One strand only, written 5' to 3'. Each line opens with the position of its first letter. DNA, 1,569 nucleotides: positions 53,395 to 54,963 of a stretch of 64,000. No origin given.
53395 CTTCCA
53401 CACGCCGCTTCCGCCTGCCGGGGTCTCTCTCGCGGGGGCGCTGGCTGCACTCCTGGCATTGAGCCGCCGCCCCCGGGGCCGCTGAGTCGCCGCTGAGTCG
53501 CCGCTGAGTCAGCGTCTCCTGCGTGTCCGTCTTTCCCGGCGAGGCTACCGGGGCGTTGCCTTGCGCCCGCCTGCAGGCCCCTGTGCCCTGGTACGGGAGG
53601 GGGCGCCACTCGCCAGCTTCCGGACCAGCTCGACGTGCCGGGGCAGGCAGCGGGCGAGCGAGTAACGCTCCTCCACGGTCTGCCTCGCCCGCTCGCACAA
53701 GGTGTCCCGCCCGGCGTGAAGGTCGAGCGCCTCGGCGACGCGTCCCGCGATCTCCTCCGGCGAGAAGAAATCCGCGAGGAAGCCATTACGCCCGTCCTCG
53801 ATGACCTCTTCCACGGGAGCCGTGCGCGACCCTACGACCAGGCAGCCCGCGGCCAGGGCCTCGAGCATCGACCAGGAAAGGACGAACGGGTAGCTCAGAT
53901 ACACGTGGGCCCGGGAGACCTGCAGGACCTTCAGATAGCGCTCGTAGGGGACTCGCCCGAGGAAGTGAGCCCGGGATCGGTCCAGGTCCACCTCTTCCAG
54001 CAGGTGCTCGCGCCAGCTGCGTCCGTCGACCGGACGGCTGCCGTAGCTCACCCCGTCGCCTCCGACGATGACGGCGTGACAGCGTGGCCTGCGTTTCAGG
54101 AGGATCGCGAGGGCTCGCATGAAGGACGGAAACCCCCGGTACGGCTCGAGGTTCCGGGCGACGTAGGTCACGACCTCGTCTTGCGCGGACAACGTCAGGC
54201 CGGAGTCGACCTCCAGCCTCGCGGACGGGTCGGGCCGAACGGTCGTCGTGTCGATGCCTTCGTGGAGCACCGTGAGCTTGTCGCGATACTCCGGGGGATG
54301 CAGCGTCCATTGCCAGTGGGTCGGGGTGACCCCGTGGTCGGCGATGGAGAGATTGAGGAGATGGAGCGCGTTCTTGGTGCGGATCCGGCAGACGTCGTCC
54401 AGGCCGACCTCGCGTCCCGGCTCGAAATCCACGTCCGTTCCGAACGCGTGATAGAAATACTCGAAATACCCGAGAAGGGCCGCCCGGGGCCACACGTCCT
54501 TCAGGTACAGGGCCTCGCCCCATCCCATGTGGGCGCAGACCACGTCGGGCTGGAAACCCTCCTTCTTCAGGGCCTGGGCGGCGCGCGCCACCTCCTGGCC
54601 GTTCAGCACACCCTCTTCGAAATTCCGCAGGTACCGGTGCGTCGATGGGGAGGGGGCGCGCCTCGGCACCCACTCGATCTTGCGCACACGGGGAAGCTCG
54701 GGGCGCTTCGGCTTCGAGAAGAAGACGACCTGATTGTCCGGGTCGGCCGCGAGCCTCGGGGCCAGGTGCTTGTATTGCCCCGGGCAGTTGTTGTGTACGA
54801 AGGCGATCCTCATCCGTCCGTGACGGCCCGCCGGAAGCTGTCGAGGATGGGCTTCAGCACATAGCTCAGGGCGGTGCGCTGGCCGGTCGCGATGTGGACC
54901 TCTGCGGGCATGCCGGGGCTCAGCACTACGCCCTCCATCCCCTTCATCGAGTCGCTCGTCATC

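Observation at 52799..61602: Secretion island: PrtD-type T1SS + RTX beta-roll substrate + overlapping GT4 glycosyltransferase, bracketed by two proteins with VPLPA/PEP-CTERM-like sorting tails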

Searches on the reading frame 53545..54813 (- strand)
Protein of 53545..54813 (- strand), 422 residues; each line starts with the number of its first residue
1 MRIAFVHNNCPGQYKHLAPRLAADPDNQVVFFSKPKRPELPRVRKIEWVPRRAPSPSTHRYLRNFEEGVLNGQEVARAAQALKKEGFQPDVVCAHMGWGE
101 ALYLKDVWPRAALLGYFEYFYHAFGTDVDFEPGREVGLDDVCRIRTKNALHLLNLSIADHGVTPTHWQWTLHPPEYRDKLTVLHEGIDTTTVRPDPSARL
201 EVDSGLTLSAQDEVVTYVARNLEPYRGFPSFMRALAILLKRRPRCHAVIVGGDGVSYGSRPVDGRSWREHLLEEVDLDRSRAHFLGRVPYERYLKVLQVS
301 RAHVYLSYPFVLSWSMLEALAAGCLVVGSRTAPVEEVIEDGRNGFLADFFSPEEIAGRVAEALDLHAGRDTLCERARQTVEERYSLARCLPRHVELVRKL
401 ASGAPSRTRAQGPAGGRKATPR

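Call 3: search_protein_families(library=pfam, proteins=[window:53545-54813:-], max_evalue=0.01)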
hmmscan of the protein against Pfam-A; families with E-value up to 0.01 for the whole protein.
window:53545-54813:- (422 aa): 4 families
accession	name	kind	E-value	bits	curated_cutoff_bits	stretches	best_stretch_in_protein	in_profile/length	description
PF12000.14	Glyco_trans_4_3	-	2.4e-64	216.6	25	1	26-191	2-167/168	Glycosyl transferase family 4 group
PF00534.26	Glycos_transf_1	-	1.4e-17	64.2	26.4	1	211-378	14-171/172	Glycosyl transferases group 1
PF13692.12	Glyco_trans_1_4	-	9.5e-15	55.5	27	1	214-363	3-140/142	Glycosyl transferases group 1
PF13524.12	Glyco_trans_1_2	-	5.6e-11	43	25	1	240-388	10-137/144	Glycosyl transferase-like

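Call 4: search_protein_families(library=ncbifam, proteins=[window:53545-54813:-], max_evalue=1)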
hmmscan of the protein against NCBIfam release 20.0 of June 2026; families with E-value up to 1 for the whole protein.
window:53545-54813:- (422 aa): 19 families
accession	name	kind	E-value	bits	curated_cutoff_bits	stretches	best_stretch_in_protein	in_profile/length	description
NF041876.1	EPS_EpsE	equivalog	3.5e-16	59.4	400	1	178-388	186-384/389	exopolysaccharide biosynthesis GT4 family glycosyltransferase EpsE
TIGR04063.1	stp3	hypoth_equivalog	3e-13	49.4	442.05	1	178-395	180-390/397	TIGR04063 family PEP-CTERM/XrtA system glycosyltransferase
TIGR03449.1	mycothiol_MshA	equivalog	2.8e-12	46.3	462.5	1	177-379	187-383/406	D-inositol-3-phosphate glycosyltransferase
TIGR03999.1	thiol_BshA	equivalog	3.8e-11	42.5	273.7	1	176-400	165-373/375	N-acetyl-alpha-D-glucosaminyl L-malate synthase BshA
TIGR04047.1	MSMEG_0565_glyc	hypoth_equivalog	1.1e-10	41.2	259.85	1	175-397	156-371/373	MSMEG_0565 family glycosyltransferase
TIGR04157.1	glyco_rSAM_CFB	subfamily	5.3e-10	38.8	400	1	178-346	193-347/406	TIGR04157 family glycosyltransferase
TIGR03088.1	stp2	hypoth_equivalog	1.3e-08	34.3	409.05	1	179-396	161-369/374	TIGR03088 family PEP-CTERM/XrtA system glycosyltransferase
NF012028.0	PRK15484.1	subfamily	6.1e-08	32.1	618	1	180-391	163-369/380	lipopolysaccharide N-acetylglucosaminyltransferase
NF038229.1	Glyco4_Geo_Pelo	equivalog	6.2e-08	32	400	1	172-399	127-335/338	GPMC system family 4 glycosyltransferase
NF053787.1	GlcN_PG_synth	equivalog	1.1e-05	24.5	480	1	316-395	278-354/361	N-acetylglucosaminyl phosphatidylglycerol synthase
TIGR02149.1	glgA_Coryne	subfamily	1.5e-05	24.3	302.4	1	177-399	168-389/391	glycogen synthase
NF038295.1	EPS_HpsP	equivalog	7.5e-05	21.9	550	1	200-387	195-374/388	hormogonium polysaccharide biosynthesis glycosyltransferase HpsP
NF047684.1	TeichurnBiosyTuaC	equivalog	0.00085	18.4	550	1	181-387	188-376/391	teichuronic acid biosynthesis protein TuaC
TIGR03087.1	stp1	hypoth_equivalog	0.0026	17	316.65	1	316-395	315-392/397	TIGR03087 family PEP-CTERM/XrtA system glycosyltransferase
NF001901.0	PRK00654.1-5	equivalog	0.022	13.2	649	1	317-405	408-496/502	glycogen synthase GlgA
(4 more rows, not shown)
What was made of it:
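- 53545..54813 (-): GT4 glycosyltransferase of the WgcA/ExpC (PF12000 + PF00534) family, 422 aa. Calls 3, 4.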

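Call 5: find_encoding_contigs(protein=window:53545-54813:-, flank=10000, max_places=6)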
Protein window:53545-54813:- (422 aa): 22 contigs read that carry it; 6 places shown.
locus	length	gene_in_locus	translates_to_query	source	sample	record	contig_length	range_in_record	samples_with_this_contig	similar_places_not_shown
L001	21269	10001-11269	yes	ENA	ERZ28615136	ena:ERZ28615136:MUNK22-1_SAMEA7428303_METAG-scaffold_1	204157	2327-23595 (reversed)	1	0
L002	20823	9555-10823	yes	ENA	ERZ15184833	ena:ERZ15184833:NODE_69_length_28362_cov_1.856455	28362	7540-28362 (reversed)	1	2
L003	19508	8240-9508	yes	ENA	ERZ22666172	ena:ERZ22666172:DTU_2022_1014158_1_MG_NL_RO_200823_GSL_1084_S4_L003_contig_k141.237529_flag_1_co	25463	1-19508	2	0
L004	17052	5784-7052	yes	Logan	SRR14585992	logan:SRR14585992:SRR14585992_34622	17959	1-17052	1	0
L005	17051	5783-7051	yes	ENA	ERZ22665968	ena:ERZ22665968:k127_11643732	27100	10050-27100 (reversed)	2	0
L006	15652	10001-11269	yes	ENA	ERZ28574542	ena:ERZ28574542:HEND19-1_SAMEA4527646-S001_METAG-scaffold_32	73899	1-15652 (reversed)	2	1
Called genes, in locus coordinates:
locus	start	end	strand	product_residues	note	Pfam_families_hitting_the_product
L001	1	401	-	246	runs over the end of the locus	PF08032:SpoU_sub_bind, PF00588:SpoU_methylase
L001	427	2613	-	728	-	PF08206:OB_RNB, PF17876:CSD2, PF00773:RNB, PF00575:S1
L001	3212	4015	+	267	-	-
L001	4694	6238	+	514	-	PF00353:HemolysinCabind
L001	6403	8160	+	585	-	PF00664:ABC_membrane, PF00005:ABC_tran, PF13304:AAA_21 (faint)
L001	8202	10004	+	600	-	PF25973:BSH_CzcB (faint), PF25994:HH_AprE, PF26002:Beta-barrel_AprE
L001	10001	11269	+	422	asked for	PF12000:Glyco_trans_4_3, PF00534:Glycos_transf_1, PF13692:Glyco_trans_1_4, PF13524:Glyco_trans_1_2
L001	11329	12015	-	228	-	-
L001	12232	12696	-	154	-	-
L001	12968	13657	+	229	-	-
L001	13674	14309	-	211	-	PF01583:APS_kinase, PF13671:AAA_33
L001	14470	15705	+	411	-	-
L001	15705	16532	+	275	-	PF00528:BPD_transp_1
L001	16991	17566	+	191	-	PF00528:BPD_transp_1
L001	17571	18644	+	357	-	PF00005:ABC_tran, PF13304:AAA_21 (faint)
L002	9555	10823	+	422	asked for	PF12000:Glyco_trans_4_3, PF00534:Glycos_transf_1, PF13692:Glyco_trans_1_4, PF13524:Glyco_trans_1_2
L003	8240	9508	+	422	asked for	PF12000:Glyco_trans_4_3, PF00534:Glycos_transf_1, PF13692:Glyco_trans_1_4, PF13524:Glyco_trans_1_2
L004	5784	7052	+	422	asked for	PF12000:Glyco_trans_4_3, PF00534:Glycos_transf_1, PF13692:Glyco_trans_1_4, PF13524:Glyco_trans_1_2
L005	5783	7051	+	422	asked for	PF12000:Glyco_trans_4_3, PF00534:Glycos_transf_1, PF13692:Glyco_trans_1_4, PF13524:Glyco_trans_1_2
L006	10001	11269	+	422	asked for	PF12000:Glyco_trans_4_3, PF00534:Glycos_transf_1, PF13692:Glyco_trans_1_4, PF13524:Glyco_trans_1_2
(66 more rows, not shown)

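Call 11: find_homologous_proteins(query=window:53545-54813:-, max_evalue=1e-20)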
Query window:53545-54813:- (422 aa): 7945 proteins with E <= 1e-20 among 8000 candidates; the best 120 are listed.
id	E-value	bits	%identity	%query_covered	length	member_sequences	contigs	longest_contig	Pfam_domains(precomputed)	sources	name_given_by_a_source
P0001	1.7e-281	952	97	100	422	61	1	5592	PF00534.27,PF13524.13,PF12000.15,PF13692.13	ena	-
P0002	4.2e-182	624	65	100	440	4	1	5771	PF00534.27,PF13524.13,PF12000.15,PF13692.13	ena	-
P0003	1.5e-180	619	65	95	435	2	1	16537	PF00534.27,PF13524.13,PF12000.15,PF13692.13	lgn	-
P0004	4.3e-179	614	64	100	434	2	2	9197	PF00534.27,PF13524.13,PF12000.15,PF13692.13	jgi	jgi:glycosyltransferase involved in cell wall biosynthesis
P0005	2.4e-178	612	64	95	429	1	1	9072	PF00534.27,PF13524.13,PF12000.15,PF13692.13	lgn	-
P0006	7.7e-178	610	63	95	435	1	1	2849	PF00534.27,PF13524.13,PF12000.15,PF13692.13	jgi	jgi:glycosyltransferase involved in cell wall biosynthesis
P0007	5.3e-175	601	62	95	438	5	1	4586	PF00534.27,PF13524.13,PF12000.15,PF13692.13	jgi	jgi:glycosyltransferase involved in cell wall biosynthesis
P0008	7.1e-175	600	61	99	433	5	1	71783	PF00534.27,PF13524.13,PF13439.13,PF12000.15,PF13692.13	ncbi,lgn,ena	-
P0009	7.5e-175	600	63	95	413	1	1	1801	PF00534.27,PF13524.13,PF12000.15,PF13692.13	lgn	-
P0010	3.1e-174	598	63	96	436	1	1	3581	PF00534.27,PF13524.13,PF13439.13,PF12000.15,PF13692.13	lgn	-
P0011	4.3e-174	598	60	99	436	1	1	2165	PF00534.27,PF13524.13,PF12000.15,PF13692.13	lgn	-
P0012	8.8e-174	597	59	100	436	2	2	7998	PF00534.27,PF13524.13,PF12000.15,PF13692.13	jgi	jgi:glycosyltransferase involved in cell wall biosynthesis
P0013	9.7e-174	596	62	95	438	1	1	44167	PF00534.27,PF13524.13,PF12000.15,PF13692.13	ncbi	-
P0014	4.3e-173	594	62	97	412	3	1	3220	PF00534.27,PF13524.13,PF12000.15,PF13692.13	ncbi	-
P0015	4.4e-173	594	61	99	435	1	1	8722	PF00534.27,PF13524.13,PF13439.13,PF12000.15,PF13692.13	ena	-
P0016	4.4e-173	594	60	100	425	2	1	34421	PF00534.27,PF13524.13,PF12000.15,PF13692.13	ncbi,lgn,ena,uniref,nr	ncbi:MAG TPA: glycosyltransferase [Sedimenticola thiotaurini]|uniref:Glycosyltransferase n=1 Tax=Sed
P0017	3.1e-172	592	62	98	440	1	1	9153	PF00534.27,PF13524.13,PF12000.15,PF13692.13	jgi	jgi:glycosyltransferase involved in cell wall biosynthesis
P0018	3.2e-172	591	60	98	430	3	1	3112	PF00534.27,PF13524.13,PF12000.15,PF13692.13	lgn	-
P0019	8.5e-172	590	60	100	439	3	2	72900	PF00534.27,PF13524.13,PF12000.15,PF13692.13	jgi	-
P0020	1.5e-171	589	60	100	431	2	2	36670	PF00534.27,PF13524.13,PF13439.13,PF12000.15,PF13692.13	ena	-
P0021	4.8e-171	588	60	95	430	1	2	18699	PF00534.27,PF13524.13,PF12000.15,PF13692.13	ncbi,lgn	-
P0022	1.8e-170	586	63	96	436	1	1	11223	PF00534.27,PF13524.13,PF12000.15,PF13692.13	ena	-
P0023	4.0e-170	585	60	94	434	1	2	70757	PF00534.27,PF13524.13,PF12000.15,PF13692.13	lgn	-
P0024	4.2e-170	584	60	96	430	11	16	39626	PF00534.27,PF13524.13,PF12000.15,PF13692.13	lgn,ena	-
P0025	1.1e-169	583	61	95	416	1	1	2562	PF00534.27,PF13524.13,PF12000.15,PF13692.13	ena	-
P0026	1.9e-169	582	61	99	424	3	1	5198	PF00534.27,PF13524.13,PF12000.15,PF13692.13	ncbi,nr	ncbi:MAG TPA: glycosyltransferase family 4 protein [Alphaproteobacteria bacterium]|nr:glycosyltransf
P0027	3.0e-169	582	60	95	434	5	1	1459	PF00534.27,PF13524.13,PF12000.15,PF13692.13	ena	-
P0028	4.2e-169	581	62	95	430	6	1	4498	PF00534.27,PF13524.13,PF12000.15,PF13692.13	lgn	-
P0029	4.3e-169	581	59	100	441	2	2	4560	PF00534.27,PF13524.13,PF12000.15,PF13692.13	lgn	-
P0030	1.0e-168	580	60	98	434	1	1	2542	PF00534.27,PF13524.13,PF12000.15,PF13692.13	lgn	-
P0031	2.1e-168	579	61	97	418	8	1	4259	PF00534.27,PF13524.13,PF13439.13,PF12000.15,PF13692.13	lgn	-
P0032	3.0e-168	578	60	100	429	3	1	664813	PF00534.27,PF13524.13,PF12000.15,PF13692.13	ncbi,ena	-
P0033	6.5e-168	577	61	95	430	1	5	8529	PF00534.27,PF13524.13,PF12000.15,PF13692.13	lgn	-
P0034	3.6e-166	572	61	95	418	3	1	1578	PF00534.27,PF13524.13,PF12000.15,PF13692.13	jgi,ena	jgi:glycosyltransferase involved in cell wall biosynthesis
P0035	3.9e-166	571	59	99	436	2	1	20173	PF00534.27,PF13524.13,PF12000.15,PF13692.13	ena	-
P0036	1.3e-165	570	60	95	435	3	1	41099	PF00534.27,PF13524.13,PF12000.15,PF13692.13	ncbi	-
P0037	1.4e-165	570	60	95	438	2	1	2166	PF00534.27,PF13524.13,PF12000.15,PF13692.13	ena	-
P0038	1.9e-165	569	58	100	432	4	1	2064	PF00534.27,PF13524.13,PF12000.15,PF13692.13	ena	-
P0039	2.2e-165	569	61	95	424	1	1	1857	PF00534.27,PF13524.13,PF12000.15,PF13692.13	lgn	-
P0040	4.0e-165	568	60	95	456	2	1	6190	PF00534.27,PF13524.13,PF12000.15,PF13692.13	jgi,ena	jgi:glycosyltransferase involved in cell wall biosynthesis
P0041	7.3e-165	567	59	97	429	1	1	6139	PF00534.27,PF13524.13,PF12000.15,PF13692.13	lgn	-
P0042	9.1e-165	567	60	95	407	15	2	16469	PF00534.27,PF13524.13,PF12000.15,PF13692.13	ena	-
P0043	1.6e-164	566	61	95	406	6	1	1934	PF00534.27,PF13524.13,PF12000.15,PF13692.13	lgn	-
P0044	1.7e-164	566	57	100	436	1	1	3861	PF00534.27,PF13524.13,PF12000.15,PF13692.13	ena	-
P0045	1.8e-164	566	59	100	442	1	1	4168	PF00534.27,PF13524.13,PF12000.15,PF13692.13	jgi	jgi:glycosyltransferase involved in cell wall biosynthesis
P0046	2.7e-164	565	60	96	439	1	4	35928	PF00534.27,PF13524.13,PF12000.15,PF13692.13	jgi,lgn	jgi:glycosyltransferase involved in cell wall biosynthesis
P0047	2.7e-164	565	60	95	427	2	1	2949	PF00534.27,PF13524.13,PF12000.15,PF13692.13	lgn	-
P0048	4.4e-164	565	58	100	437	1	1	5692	PF00534.27,PF13524.13,PF12000.15,PF13692.13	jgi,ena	-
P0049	7.1e-164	564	60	98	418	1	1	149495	PF00534.27,PF13524.13,PF12000.15,PF13692.13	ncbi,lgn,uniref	ncbi:glycosyltransferase family 4 protein [Propionivibrio sp.]|uniref:glycosyltransferase family 4 p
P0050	8.1e-164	564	60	95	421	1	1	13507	PF00534.27,PF13524.13,PF12000.15,PF13692.13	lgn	-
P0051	1.2e-163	563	58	100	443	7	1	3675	PF00534.27,PF13524.13,PF12000.15,PF13692.13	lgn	-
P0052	1.2e-163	563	60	98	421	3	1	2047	PF00534.27,PF13524.13,PF12000.15,PF13692.13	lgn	-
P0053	3.3e-163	562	58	98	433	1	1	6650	PF00534.27,PF13524.13,PF12000.15,PF13692.13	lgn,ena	-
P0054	3.3e-163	562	60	96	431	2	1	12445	PF00534.27,PF13524.13,PF12000.15,PF13692.13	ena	-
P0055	3.4e-163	562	57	99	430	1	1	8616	PF00534.27,PF13524.13,PF12000.15,PF13692.13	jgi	jgi:glycosyltransferase involved in cell wall biosynthesis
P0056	3.8e-163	562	59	100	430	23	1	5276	PF00534.27,PF13524.13,PF12000.15,PF13692.13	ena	-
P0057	5.2e-163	561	60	95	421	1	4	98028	PF00534.27,PF13524.13,PF12000.15,PF13692.13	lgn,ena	-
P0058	6.1e-163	561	59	96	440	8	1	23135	PF00534.27,PF13524.13,PF13439.13,PF12000.15,PF13692.13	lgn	-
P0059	8.0e-163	561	60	95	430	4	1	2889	PF00534.27,PF13524.13,PF12000.15,PF13692.13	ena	-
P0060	9.8e-163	560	58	98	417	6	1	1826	PF00534.27,PF13524.13,PF12000.15,PF13692.13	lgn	-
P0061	1.1e-162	560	60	95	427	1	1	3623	PF00534.27,PF13524.13,PF12000.15,PF13692.13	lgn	-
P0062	1.4e-162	560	60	95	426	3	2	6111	PF00534.27,PF13524.13,PF12000.15,PF13692.13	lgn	-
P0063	2.2e-162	559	58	98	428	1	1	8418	PF00534.27,PF13524.13,PF12000.15,PF13692.13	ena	-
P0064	3.4e-162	558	58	100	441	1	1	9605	PF00534.27,PF13524.13,PF12000.15,PF13692.13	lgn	-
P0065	4.0e-162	558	60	95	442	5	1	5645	PF00534.27,PF13524.13,PF12000.15,PF13692.13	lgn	-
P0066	2.2e-161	556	60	96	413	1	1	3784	PF00534.27,PF13524.13,PF12000.15,PF13692.13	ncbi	-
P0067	2.5e-161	556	59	97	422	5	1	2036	PF00534.27,PF13524.13,PF12000.15,PF13692.13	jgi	-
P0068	3.5e-161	555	59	95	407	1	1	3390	PF00534.27,PF13524.13,PF12000.15,PF13692.13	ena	-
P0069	3.5e-161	555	59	96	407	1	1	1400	PF00534.27,PF13524.13,PF12000.15,PF13692.13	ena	-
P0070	9.5e-161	554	58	98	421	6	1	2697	PF00534.27,PF13524.13,PF12000.15,PF13692.13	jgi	-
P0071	1.3e-160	553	55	100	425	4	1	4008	PF00534.27,PF13524.13,PF12000.15,PF13692.13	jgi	jgi:glycosyltransferase involved in cell wall biosynthesis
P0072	1.7e-160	553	61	95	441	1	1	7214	PF00534.27,PF13524.13,PF12000.15,PF13692.13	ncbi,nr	ncbi:MAG: glycosyltransferase family 4 protein [Burkholderiales bacterium]|nr:glycosyltransferase fa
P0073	2.2e-160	552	58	99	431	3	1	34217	PF00534.27,PF13524.13,PF12000.15,PF13692.13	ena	-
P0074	6.3e-160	551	59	95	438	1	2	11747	PF00534.27,PF13524.13,PF12000.15,PF13692.13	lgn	-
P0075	6.6e-160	551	59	96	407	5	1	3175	PF00534.27,PF13524.13,PF12000.15,PF13692.13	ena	-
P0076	1.1e-159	550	58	95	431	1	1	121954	PF00534.27,PF13524.13,PF12000.15,PF13692.13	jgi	jgi:glycosyltransferase involved in cell wall biosynthesis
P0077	3.1e-159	549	60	95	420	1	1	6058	PF00534.27,PF13524.13,PF12000.15,PF13692.13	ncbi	-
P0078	4.1e-159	548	60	96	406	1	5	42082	PF00534.27,PF13524.13,PF12000.15,PF13692.13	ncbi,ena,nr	ncbi:MAG: glycosyltransferase family 4 protein [Gammaproteobacteria bacterium]|nr:glycosyltransferas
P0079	8.5e-159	547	55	96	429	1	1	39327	PF00534.27,PF13524.13,PF12000.15,PF13692.13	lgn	-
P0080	1.2e-158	547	58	95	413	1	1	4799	PF00534.27,PF13524.13,PF12000.15,PF13692.13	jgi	-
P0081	1.6e-158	546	58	96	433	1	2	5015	PF00534.27,PF13524.13,PF13439.13,PF12000.15,PF13692.13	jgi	-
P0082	1.8e-158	546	55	98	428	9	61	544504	PF00534.27,PF13524.13,PF12000.15,PF13692.13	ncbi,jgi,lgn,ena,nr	ncbi:MAG: glycosyltransferase family 4 protein [Gammaproteobacteria bacterium]|nr:glycosyltransferas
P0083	2.2e-158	546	58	100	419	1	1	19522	PF00534.27,PF13524.13,PF12000.15,PF13692.13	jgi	jgi:glycosyltransferase involved in cell wall biosynthesis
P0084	2.7e-158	546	57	98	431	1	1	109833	PF00534.27,PF13524.13,PF12000.15,PF13692.13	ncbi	-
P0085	4.8e-158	545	59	96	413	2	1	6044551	PF00534.27,PF13524.13,PF12000.15,PF13692.13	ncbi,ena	-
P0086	1.3e-157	543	58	95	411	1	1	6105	PF00534.27,PF13524.13,PF12000.15,PF13692.13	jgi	jgi:glycosyltransferase involved in cell wall biosynthesis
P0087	1.9e-157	543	58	100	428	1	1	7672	PF00534.27,PF13524.13,PF12000.15,PF13692.13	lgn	-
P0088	4.8e-157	541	57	96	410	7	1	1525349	PF00534.27,PF13524.13,PF12000.15,PF13692.13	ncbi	-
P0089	2.9e-156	539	58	96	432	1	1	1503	PF00534.27,PF13524.13,PF12000.15,PF13692.13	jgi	-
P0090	6.7e-156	538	57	95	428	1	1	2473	PF00534.27,PF13524.13,PF12000.15,PF13692.13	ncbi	-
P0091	1.2e-155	537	56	95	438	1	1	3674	PF00534.27,PF13524.13,PF12000.15,PF13692.13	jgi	jgi:glycosyltransferase involved in cell wall biosynthesis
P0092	1.9e-155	536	57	95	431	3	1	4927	PF00534.27,PF13524.13,PF12000.15,PF13692.13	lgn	-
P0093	2.5e-155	536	59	95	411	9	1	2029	PF00534.27,PF13524.13,PF12000.15,PF13692.13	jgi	jgi:glycosyltransferase involved in cell wall biosynthesis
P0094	3.1e-155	536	57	100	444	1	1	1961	PF00534.27,PF13524.13,PF12000.15,PF13692.13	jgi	jgi:glycosyltransferase involved in cell wall biosynthesis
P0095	1.4e-154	533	54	100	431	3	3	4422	PF00534.27,PF13524.13,PF12000.15,PF13692.13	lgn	-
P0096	5.1e-154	531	58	95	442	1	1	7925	PF00534.27,PF13524.13,PF12000.15,PF13692.13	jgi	jgi:glycosyltransferase involved in cell wall biosynthesis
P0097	5.2e-154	531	57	95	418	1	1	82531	PF00534.27,PF13524.13,PF12000.15,PF13692.13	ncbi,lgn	-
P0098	5.3e-154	531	56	95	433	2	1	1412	PF00534.27,PF13524.13,PF12000.15,PF13692.13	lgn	-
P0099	6.2e-154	531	58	95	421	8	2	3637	PF00534.27,PF13524.13,PF12000.15,PF13692.13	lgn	-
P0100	5.0e-153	528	60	91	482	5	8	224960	PF00534.27,PF13524.13,PF12000.15,PF13692.13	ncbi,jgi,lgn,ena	jgi:glycosyltransferase involved in cell wall biosynthesis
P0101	6.7e-153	528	58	95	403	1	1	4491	PF00534.27,PF12000.15,PF13692.13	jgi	jgi:glycosyltransferase involved in cell wall biosynthesis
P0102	6.7e-153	528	57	99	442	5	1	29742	PF00534.27,PF13524.13,PF12000.15,PF13692.13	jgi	-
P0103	2.6e-152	526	53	99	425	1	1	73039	PF00534.27,PF13524.13,PF12000.15,PF13692.13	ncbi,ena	-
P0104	2.8e-152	526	58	95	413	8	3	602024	PF00534.27,PF13524.13,PF12000.15,PF13692.13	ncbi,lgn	ncbi:MAG: glycosyltransferase family 4 protein [Dongiaceae bacterium]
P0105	4.6e-152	525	56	100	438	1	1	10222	PF00534.27,PF13524.13,PF12000.15,PF13692.13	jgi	-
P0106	8.2e-152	524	56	95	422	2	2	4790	PF00534.27,PF13524.13,PF12000.15,PF13692.13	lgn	-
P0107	1.8e-151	523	55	100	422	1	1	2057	PF00534.27,PF13524.13,PF12000.15,PF13692.13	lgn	-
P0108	2.3e-151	523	56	96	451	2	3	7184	PF00534.27,PF13524.13,PF12000.15,PF13692.13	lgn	-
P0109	2.4e-151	523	54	100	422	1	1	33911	PF00534.27,PF13524.13,PF12000.15,PF13692.13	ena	-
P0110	4.1e-151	522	56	99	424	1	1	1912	PF00534.27,PF13524.13,PF12000.15,PF13692.13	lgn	-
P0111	6.3e-151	521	58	95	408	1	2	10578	PF00534.27,PF13524.13,PF12000.15,PF13692.13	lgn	-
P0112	8.6e-151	521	55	95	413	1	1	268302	PF00534.27,PF13524.13,PF12000.15,PF13692.13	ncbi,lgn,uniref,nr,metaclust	ncbi:glycosyltransferase family 4 protein [Azospirillum halopraeferens]|uniref:glycosyltransferase f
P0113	9.9e-151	521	57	95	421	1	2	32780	PF00534.27,PF13524.13,PF12000.15,PF13692.13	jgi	jgi:glycosyltransferase involved in cell wall biosynthesis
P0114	1.6e-150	520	56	100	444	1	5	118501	PF00534.27,PF13524.13,PF12000.15,PF13692.13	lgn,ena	-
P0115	4.4e-150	519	55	100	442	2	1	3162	PF00534.27,PF13524.13,PF12000.15,PF13692.13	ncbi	-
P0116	6.3e-150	518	54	100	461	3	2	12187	PF00534.27,PF13524.13,PF12000.15,PF13692.13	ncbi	-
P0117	7.9e-150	518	57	96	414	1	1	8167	PF00534.27,PF13524.13,PF12000.15,PF13692.13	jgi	-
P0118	1.4e-149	517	53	100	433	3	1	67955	PF00534.27,PF13524.13,PF12000.15,PF13692.13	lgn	-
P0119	1.6e-149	517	57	95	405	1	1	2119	PF00534.27,PF13524.13,PF12000.15,PF13692.13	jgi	jgi:glycosyltransferase involved in cell wall biosynthesis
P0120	1.7e-149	517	57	95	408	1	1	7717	PF00534.27,PF13524.13,PF12000.15,PF13692.13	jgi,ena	-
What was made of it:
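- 53545..54813 (-): More than 7900 homologues (call 11).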
